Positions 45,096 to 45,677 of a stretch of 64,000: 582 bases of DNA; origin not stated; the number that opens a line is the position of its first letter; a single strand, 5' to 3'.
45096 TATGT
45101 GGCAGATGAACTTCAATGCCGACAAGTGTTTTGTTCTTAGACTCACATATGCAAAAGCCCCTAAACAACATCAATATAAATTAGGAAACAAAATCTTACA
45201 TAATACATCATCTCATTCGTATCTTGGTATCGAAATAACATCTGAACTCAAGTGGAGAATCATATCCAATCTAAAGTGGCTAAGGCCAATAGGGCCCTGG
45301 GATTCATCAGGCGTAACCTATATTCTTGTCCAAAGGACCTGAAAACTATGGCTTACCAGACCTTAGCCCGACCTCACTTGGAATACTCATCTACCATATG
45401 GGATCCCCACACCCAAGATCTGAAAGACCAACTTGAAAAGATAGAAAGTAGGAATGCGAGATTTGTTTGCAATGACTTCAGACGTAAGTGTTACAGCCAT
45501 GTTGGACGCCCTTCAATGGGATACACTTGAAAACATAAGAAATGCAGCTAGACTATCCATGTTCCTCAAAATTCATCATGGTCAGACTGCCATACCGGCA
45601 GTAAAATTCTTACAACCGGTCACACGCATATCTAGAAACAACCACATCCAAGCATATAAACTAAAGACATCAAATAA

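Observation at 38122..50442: Two single-exon kringle domains upstream of mucin copy B; possible kringle-mucin chimeric gene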

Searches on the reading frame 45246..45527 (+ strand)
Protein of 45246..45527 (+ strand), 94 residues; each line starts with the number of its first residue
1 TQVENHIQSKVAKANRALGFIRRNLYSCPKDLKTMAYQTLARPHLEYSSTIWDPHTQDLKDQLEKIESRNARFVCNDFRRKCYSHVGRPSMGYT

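Call 41: search_protein_families(library=pfam, proteins=[window:45246-45527:+], max_evalue=0.01)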
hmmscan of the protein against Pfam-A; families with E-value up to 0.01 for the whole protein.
window:45246-45527:+ (94 aa): 0 families
